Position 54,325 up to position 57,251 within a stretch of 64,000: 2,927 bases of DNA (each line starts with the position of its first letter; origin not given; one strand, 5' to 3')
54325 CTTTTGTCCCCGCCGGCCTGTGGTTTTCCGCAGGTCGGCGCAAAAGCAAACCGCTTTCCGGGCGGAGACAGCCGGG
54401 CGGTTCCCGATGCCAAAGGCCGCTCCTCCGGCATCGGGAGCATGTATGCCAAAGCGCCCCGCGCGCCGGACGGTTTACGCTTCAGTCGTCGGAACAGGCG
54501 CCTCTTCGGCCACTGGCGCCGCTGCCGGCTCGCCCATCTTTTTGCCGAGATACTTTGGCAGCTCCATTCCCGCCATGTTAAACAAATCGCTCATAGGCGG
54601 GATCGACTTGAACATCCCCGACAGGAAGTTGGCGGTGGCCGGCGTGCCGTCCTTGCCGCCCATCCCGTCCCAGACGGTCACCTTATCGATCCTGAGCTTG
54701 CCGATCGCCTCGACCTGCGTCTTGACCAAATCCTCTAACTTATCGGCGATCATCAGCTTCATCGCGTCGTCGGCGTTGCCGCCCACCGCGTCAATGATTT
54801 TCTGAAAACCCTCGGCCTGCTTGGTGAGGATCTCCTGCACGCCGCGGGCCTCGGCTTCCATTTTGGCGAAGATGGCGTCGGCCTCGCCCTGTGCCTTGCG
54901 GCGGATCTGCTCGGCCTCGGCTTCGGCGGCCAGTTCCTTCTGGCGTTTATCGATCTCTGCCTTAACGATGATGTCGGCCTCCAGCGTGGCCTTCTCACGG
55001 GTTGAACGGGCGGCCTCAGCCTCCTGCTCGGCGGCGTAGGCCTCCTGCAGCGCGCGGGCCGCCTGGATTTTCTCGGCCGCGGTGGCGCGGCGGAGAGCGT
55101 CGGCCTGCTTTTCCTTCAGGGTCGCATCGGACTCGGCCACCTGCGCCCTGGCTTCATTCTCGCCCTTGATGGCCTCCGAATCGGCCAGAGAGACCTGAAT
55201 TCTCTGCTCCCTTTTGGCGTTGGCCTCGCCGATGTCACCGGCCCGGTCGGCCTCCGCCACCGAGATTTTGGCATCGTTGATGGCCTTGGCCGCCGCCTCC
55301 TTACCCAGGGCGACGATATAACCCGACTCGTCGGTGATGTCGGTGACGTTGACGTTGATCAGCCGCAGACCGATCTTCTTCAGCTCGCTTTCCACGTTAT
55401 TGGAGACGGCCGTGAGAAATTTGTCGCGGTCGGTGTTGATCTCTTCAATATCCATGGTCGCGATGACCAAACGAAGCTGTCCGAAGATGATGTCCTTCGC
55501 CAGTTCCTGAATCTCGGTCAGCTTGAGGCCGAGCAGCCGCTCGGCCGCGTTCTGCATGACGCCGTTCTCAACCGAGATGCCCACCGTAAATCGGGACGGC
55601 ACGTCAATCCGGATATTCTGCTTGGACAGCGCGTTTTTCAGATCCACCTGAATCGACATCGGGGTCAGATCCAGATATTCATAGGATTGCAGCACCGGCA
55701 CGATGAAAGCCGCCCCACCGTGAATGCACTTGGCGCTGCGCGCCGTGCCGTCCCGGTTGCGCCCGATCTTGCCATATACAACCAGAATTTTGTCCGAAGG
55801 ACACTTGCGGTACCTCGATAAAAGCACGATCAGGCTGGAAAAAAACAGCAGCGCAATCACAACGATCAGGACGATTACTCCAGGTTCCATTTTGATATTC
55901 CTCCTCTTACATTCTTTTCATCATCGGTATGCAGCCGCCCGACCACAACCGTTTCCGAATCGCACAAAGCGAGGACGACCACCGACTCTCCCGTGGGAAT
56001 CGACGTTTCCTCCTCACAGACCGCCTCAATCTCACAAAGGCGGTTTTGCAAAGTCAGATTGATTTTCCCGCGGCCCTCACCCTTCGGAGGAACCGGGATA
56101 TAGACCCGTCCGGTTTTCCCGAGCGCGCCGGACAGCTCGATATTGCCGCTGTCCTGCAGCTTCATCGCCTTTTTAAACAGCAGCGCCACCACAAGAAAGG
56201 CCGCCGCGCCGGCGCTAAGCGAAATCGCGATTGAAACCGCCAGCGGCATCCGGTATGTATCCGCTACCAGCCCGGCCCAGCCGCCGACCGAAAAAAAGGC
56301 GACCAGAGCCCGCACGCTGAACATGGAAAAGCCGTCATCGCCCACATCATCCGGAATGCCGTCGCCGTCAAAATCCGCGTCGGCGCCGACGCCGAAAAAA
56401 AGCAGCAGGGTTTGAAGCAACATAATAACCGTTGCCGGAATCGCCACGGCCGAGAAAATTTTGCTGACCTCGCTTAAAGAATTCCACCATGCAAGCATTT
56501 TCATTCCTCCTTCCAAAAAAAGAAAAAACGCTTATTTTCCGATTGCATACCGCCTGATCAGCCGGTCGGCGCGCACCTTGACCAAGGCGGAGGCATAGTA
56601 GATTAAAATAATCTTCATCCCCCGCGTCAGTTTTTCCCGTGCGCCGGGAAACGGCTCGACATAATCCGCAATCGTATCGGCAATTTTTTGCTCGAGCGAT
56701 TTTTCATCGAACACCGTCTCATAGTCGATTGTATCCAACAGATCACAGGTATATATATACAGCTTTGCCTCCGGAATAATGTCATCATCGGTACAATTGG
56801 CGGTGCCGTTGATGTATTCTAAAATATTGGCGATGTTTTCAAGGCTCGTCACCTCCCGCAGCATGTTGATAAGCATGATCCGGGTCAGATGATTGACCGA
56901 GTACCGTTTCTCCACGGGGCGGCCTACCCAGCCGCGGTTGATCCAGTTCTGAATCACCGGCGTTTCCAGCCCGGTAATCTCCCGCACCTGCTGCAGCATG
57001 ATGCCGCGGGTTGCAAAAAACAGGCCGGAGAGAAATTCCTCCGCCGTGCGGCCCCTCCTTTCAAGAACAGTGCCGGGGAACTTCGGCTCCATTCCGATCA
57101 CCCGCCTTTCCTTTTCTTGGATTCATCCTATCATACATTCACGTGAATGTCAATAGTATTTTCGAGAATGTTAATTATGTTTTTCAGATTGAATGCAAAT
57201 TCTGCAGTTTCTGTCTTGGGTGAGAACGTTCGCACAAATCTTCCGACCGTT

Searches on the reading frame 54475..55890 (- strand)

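Call 9: search_protein_families(library=pfam, proteins=[window:54475-55890:-])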
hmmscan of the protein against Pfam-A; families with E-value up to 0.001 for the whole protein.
window:54475-55890:- (471 aa): 1 family
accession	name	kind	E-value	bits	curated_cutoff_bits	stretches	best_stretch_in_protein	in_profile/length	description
PF01145.31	Band_7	-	1.6e-26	93.8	23.6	1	32-215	5-175/176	SPFH domain / Band 7 family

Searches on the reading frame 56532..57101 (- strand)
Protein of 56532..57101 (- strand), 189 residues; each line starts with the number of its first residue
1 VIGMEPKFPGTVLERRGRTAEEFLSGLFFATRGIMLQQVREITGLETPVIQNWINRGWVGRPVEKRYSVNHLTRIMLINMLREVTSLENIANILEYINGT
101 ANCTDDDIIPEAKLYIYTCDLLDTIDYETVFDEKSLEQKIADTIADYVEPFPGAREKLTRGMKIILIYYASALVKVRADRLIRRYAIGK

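Call 6: search_protein_families(library=pfam, proteins=[window:56532-57101:-])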
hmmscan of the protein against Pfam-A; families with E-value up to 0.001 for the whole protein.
window:56532-57101:- (189 aa): 2 families
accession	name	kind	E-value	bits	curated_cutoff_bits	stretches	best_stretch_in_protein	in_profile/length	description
PF08876.17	DUF1836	-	3.2e-11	43.7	27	1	40-115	31-102/105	Domain of unknown function (DUF1836)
PF13411.12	MerR_1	-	9.3e-05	22.9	21.6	1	37-95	4-67/69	MerR HTH family regulatory protein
